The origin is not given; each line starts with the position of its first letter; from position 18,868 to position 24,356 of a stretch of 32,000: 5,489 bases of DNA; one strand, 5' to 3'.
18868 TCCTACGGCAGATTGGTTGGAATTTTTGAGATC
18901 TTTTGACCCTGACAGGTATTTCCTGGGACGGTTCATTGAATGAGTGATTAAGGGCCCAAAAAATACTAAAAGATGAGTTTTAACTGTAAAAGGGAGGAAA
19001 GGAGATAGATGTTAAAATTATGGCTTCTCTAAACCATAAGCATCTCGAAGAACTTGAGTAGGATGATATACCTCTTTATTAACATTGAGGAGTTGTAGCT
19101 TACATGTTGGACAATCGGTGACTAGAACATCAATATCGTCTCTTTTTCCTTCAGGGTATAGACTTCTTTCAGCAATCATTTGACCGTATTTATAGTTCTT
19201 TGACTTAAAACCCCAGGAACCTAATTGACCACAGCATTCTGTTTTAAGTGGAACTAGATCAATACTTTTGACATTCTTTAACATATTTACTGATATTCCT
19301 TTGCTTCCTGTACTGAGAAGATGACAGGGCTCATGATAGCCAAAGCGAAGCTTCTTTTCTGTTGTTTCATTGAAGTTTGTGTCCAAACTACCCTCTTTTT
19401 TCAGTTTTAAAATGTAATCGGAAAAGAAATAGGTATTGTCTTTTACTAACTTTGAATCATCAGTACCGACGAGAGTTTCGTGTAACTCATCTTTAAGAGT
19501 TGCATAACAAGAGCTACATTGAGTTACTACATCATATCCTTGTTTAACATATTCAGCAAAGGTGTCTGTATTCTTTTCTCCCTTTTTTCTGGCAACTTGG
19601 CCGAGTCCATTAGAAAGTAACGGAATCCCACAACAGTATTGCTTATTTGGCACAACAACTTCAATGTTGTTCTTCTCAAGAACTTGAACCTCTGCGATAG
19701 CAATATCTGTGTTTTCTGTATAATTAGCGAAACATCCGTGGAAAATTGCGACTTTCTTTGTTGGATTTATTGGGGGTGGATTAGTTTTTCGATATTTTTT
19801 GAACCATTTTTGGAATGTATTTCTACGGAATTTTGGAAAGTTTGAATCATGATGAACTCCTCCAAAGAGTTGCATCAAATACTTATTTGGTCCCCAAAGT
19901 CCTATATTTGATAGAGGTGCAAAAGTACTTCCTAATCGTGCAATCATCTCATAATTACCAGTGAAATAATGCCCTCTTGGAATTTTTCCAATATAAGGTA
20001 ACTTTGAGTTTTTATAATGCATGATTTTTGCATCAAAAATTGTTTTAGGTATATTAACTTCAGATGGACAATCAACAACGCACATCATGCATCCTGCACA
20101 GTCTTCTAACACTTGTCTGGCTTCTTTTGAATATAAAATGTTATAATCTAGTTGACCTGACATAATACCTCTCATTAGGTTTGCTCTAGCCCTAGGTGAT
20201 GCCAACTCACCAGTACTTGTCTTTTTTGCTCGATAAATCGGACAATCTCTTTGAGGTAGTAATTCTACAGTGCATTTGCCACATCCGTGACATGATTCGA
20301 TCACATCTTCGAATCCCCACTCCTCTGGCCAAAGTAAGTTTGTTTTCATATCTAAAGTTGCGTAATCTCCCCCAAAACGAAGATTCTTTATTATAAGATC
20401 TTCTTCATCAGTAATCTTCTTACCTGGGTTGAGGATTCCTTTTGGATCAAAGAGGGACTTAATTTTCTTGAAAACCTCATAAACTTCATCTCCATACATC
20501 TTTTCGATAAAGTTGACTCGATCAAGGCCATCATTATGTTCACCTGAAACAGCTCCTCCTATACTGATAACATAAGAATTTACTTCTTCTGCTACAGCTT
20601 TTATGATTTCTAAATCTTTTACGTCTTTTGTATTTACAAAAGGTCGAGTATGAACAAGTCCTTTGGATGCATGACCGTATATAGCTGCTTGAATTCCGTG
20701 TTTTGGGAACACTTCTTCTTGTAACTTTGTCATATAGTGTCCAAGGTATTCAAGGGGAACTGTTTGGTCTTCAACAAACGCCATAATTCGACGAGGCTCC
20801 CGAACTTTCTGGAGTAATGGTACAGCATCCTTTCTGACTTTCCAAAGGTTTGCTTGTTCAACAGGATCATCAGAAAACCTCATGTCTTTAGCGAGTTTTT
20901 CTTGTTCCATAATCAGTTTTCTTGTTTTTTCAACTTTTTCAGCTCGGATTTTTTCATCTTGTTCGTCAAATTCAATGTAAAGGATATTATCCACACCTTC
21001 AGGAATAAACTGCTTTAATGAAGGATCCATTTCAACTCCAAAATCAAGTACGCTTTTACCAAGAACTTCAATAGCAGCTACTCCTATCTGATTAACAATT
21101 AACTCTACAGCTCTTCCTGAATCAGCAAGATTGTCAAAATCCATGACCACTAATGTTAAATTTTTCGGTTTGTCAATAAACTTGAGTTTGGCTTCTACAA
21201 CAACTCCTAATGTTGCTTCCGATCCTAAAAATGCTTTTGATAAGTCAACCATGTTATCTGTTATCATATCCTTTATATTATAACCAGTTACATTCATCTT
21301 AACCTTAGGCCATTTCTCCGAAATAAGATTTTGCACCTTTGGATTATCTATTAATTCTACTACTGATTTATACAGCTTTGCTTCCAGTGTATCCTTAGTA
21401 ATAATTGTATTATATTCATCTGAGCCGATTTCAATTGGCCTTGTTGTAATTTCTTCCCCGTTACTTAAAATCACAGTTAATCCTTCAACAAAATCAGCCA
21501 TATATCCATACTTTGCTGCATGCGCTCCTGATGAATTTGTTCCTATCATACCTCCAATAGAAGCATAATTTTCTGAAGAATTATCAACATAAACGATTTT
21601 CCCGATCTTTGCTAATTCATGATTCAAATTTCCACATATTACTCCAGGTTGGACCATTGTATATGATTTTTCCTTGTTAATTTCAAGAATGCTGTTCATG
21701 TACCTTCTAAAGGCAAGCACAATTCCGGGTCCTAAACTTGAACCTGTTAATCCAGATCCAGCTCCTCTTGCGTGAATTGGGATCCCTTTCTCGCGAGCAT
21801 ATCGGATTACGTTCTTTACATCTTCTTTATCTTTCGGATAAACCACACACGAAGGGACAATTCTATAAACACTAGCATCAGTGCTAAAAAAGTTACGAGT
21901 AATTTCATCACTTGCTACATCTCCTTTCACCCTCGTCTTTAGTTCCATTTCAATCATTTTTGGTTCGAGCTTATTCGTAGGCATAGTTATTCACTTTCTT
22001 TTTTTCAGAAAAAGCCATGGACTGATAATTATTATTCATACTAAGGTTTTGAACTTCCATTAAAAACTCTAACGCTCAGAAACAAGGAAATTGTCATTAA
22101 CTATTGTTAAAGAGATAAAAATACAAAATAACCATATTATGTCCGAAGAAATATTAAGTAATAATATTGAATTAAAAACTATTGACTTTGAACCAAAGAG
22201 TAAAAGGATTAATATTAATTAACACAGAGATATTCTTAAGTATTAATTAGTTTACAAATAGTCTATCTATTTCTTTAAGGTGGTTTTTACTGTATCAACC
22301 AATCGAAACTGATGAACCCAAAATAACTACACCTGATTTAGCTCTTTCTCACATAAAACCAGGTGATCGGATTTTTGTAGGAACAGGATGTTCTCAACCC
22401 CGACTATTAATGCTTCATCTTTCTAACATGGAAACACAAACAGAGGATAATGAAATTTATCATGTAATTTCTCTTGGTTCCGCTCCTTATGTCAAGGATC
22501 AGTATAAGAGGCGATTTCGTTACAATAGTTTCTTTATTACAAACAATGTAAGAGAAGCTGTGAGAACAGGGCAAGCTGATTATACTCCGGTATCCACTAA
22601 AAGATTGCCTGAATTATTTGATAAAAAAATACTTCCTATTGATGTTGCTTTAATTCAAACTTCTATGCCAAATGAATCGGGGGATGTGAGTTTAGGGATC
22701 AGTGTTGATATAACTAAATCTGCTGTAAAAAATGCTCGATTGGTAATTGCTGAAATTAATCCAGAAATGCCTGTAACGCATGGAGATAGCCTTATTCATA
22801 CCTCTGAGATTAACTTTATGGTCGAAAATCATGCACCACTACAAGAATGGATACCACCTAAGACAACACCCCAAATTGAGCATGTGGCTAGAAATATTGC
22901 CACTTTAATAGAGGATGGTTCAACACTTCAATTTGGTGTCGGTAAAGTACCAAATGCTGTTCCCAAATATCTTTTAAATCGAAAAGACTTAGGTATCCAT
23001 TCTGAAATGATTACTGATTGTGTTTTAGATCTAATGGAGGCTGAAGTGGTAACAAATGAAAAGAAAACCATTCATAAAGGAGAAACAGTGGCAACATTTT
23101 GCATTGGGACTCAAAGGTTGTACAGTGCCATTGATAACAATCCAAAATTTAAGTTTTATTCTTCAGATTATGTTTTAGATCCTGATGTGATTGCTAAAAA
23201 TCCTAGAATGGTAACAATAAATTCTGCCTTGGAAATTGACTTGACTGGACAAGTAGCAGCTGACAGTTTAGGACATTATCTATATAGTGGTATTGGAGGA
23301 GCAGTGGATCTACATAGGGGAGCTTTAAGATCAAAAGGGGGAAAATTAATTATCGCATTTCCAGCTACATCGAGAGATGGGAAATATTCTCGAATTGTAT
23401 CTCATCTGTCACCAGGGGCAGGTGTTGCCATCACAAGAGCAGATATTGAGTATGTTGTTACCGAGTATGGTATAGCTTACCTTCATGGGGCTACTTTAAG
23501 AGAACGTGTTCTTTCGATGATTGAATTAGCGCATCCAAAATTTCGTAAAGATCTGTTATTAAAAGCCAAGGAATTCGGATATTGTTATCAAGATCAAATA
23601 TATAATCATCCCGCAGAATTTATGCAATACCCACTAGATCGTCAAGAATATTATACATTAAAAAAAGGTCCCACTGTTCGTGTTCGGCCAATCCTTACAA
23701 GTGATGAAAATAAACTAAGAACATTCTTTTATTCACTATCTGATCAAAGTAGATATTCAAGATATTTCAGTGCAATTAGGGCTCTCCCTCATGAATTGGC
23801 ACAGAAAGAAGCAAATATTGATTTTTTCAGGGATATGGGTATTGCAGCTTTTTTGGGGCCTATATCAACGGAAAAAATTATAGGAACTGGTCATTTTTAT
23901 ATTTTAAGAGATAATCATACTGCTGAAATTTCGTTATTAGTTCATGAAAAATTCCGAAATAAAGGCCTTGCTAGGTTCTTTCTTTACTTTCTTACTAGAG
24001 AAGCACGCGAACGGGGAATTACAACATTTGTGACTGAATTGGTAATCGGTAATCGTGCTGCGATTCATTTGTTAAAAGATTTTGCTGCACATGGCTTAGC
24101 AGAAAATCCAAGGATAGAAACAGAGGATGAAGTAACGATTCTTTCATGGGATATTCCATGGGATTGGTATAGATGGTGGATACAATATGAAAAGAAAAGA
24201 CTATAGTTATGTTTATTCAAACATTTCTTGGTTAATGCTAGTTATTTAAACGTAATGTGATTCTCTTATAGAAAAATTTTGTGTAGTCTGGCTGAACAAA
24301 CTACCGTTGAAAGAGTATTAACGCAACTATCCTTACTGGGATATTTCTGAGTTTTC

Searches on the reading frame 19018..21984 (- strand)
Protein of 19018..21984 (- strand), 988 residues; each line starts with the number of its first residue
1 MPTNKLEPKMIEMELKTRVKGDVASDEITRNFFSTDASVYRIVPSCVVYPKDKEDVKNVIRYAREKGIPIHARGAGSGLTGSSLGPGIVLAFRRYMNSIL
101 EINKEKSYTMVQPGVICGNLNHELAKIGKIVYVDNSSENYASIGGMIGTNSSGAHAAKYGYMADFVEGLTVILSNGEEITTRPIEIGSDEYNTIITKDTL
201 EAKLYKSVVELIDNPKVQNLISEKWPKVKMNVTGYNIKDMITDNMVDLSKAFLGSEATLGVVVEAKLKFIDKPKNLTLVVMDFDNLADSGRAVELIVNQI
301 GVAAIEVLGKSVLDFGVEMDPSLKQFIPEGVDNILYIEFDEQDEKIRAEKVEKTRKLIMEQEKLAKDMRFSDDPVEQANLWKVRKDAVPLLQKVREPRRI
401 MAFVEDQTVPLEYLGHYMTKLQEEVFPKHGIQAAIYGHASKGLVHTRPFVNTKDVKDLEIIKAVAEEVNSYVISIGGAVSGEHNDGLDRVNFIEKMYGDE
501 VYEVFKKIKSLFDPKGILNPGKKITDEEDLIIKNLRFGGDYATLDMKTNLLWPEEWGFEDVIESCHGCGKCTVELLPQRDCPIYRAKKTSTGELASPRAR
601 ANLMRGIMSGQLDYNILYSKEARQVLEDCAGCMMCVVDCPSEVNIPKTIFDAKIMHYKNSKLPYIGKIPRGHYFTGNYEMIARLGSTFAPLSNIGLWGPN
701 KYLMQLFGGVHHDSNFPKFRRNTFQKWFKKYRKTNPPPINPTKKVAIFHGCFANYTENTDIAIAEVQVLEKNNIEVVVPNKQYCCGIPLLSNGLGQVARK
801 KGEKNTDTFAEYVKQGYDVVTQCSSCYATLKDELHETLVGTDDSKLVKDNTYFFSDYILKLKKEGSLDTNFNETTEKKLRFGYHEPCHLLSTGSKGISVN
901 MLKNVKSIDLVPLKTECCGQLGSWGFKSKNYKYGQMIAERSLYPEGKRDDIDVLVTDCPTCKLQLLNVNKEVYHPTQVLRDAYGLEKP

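Call 4: search_protein_families(library=pfam, proteins=[window:19018-21984:-])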
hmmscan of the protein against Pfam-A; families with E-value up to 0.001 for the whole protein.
window:19018-21984:- (988 aa): 5 families
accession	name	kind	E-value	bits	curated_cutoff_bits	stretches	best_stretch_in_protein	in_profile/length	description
PF02913.24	FAD-oxidase_C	-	1.1e-44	153.5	21.2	1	272-522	1-247/248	FAD linked oxidases, C-terminal domain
PF01565.28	FAD_binding_4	-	5.6e-38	130.2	26.4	1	44-181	1-138/139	FAD binding domain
PF02754.22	CCG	-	8.9e-22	77.4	20.6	2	745-831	1-85/85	Cysteine-rich domain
PF13183.11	Fer4_8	-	3.6e-07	31.1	27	1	563-643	3-68/68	4Fe-4S dicluster domain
PF13534.11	Fer4_17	-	3.9e-05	24.5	22.2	1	564-644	1-61/61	4Fe-4S dicluster domain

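Call 6: search_protein_families(library=ncbifam, proteins=[window:19018-21984:-])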
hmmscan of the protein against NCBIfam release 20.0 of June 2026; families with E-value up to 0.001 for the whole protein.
window:19018-21984:- (988 aa): 20 families
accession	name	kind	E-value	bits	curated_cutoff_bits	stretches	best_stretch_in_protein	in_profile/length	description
NF049975.1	2HglutDHaseYdiJ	equivalog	6.4e-114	381.7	1350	2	16-607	24-617/1018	D-2-hydroxyglutarate dehydrogenase YdiJ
NF008369.0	PRK11168.1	equivalog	2.3e-80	270.4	278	1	619-984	50-400/401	anaerobic glycerol-3-phosphate dehydrogenase subunit C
TIGR00387.1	glcD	equivalog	8.7e-72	242.2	567.9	2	246-522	147-413/413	glycolate oxidase subunit GlcD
TIGR03379.1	glycerol3P_GlpC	equivalog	8.3e-61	205.9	279.9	1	623-980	48-393/397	anaerobic glycerol-3-phosphate dehydrogenase subunit GlpC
NF008408.0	PRK11230.1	equivalog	1.1e-52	179.2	897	2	243-525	201-473/499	glycolate oxidase subunit GlcD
NF045670.1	quin_L_LdhH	equivalog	1.1e-39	136.3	800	1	618-965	345-685/706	L-lactate dehydrogenase (quinone) large subunit LdhH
NF004898.0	PRK06259.1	equivalog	2.4e-30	105.6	385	1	740-969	259-468/488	fumarate reductase (CoM/CoB) subunit TfrB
NF008434.0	PRK11274.1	equivalog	1.3e-17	63.8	333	2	734-928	159-354/409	glycolate oxidase subunit GlcF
NF008439.0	PRK11282.1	equivalog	9.5e-10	37.8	284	0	54-179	9-134/358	glycolate oxidase subunit GlcE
TIGR01678.1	FAD_lactone_ox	subfamily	7.9e-08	31.6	396.8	1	33-179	4-147/438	sugar 1,4-lactone oxidase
TIGR01679.1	bact_FAD_ox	subfamily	1.6e-07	30.6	292.25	1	41-177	9-139/419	FAD-linked oxidoreductase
TIGR01676.1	GLDHase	equivalog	1.6e-06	27.2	458.25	0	45-156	63-172/541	L-galactonolactone dehydrogenase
NF041780.1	hetero_SS_HdrB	equivalog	1.8e-05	24.2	450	0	741-834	2-94/304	ferredoxin:CoB-CoM heterodisulfide reductase subunit HdrB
NF045663.1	diclust_near_Sec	equivalog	2.1e-05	22.8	530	0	783-977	458-630/759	pyridine nucleotide-disulfide oxidoreductase/dicluster-binding protein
NF041227.1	BagG_FevA2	exception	5.4e-05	22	850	1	44-178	46-175/455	bagremycin/ferroverdin biosynthesis FAD-dependent oxygenase BagG/FevA2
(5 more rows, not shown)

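Call 64: search_solved_structures(query=window:19018-21984:-, show_alignments=0)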
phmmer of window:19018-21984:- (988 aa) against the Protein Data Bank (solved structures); distinct sequences matched with E-value up to 0.001: 55.
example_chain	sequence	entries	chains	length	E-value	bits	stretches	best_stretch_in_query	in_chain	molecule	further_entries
9qgz_A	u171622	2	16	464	4.2e-40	140.6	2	26-179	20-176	Glycolate oxidase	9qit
7qh2_C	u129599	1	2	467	2.4e-38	134.7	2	27-179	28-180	Lactate dehydrogenase (NAD(+),ferredoxin) subunit LctD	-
8jdc_A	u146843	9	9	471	2.3e-36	128.2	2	247-523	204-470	Probable D-lactate dehydrogenase, mitochondrial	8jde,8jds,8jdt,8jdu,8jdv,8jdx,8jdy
8jdb_A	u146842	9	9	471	5.4e-35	123.6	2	247-523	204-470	Probable D-lactate dehydrogenase, mitochondrial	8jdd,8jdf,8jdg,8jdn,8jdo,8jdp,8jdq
3pm9_A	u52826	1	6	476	1e-26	96.3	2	245-523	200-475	Putative oxidoreductase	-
6lpn_A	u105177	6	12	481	1.6e-20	75.8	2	45-177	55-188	D-2-hydroxyglutarate dehydrogenase, mitochondrial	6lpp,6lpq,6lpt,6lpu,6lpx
7pbg_A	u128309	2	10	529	1.3e-13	52.9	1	30-181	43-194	FAD-binding oxidoreductase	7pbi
2uuu_A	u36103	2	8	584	1.6e-12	49.2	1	41-172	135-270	ALKYLDIHYDROXYACETONEPHOSPHATE SYNTHASE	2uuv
7ywv_A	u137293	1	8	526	4.5e-12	47.8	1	42-182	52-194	Probable vanillyl-alcohol oxidase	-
8bam_A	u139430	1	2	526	4.5e-12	47.8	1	42-182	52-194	Probable vanillyl-alcohol oxidase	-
8bap_A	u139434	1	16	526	4.7e-12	47.7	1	42-182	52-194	Probable vanillyl-alcohol oxidase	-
9h8p_A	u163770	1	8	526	4.7e-12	47.7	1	42-182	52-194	Probable vanillyl-alcohol oxidase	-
7ywu_A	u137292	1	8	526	4.7e-12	47.7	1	42-182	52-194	Probable vanillyl-alcohol oxidase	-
9gj0_A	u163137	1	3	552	4.7e-12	47.7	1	42-182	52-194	Probable vanillyl-alcohol oxidase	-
9h8q_A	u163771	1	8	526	4.8e-12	47.7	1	42-182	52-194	Probable vanillyl-alcohol oxidase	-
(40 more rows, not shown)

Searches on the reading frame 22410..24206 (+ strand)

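Call 4: search_protein_families(library=pfam, proteins=[window:22410-24206:+])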
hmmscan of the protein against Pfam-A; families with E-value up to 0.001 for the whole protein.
window:22410-24206:+ (598 aa): 6 families
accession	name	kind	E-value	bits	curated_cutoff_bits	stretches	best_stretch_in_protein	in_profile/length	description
PF13336.12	AcetylCoA_hyd_C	-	4e-58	196.1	23.7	1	233-384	1-152/154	Acetyl-CoA hydrolase/transferase C-terminal domain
PF02550.21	AcetylCoA_hydro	-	6.3e-27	95.3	24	1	14-140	61-189/198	Acetyl-CoA hydrolase/transferase N-terminal domain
PF00583.31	Acetyltransf_1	-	5.6e-11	43.2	20.7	1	480-556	35-113/116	Acetyltransferase (GNAT) family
PF13302.13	Acetyltransf_3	-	3e-05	25.2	25.4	1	435-556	11-133/138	Acetyltransferase (GNAT) domain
PF08445.16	FR47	-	0.00011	22.6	22.1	1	500-556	18-73/86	FR47-like protein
PF13508.13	Acetyltransf_7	-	0.00041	21.1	27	1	488-552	12-74/84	Acetyltransferase (GNAT) domain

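Call 6: search_protein_families(library=ncbifam, proteins=[window:22410-24206:+])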
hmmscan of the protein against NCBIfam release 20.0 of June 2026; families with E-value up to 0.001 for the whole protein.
window:22410-24206:+ (598 aa): 7 families
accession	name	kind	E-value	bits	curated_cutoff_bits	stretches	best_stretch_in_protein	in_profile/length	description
TIGR03948.1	butyr_acet_CoA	equivalog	9.1e-67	225.7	674.8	1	29-388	68-436/445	butyryl-CoA:acetate CoA-transferase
TIGR03458.1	YgfH_subfam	subfamily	2.1e-28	99.2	658.7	2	166-382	248-455/489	succinate CoA transferase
NF053666.1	BtrAceCoATfers1341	equivalog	1e-25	90.6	740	1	171-382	252-455/492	butyryl-CoA:acetate CoA transferase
NF053853.1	ScActCoATferScpC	equivalog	1.5e-22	80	500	1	168-382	254-459/493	succinyl-CoA:acetate CoA-transferase ScpC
NF058543.1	ActPatMycb56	equivalog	1.2e-08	34.2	460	1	417-568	133-282/317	acetyltransferase Pat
TIGR02428.1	pcaJ_scoB_fam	subfamily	4.5e-07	29.5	243.55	1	157-355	4-175/207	3-oxoacid CoA-transferase subunit B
NF008154.0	PRK10906.1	equivalog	0.00022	20.6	331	1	153-199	75-121/252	DeoR/GlpR family transcriptional regulator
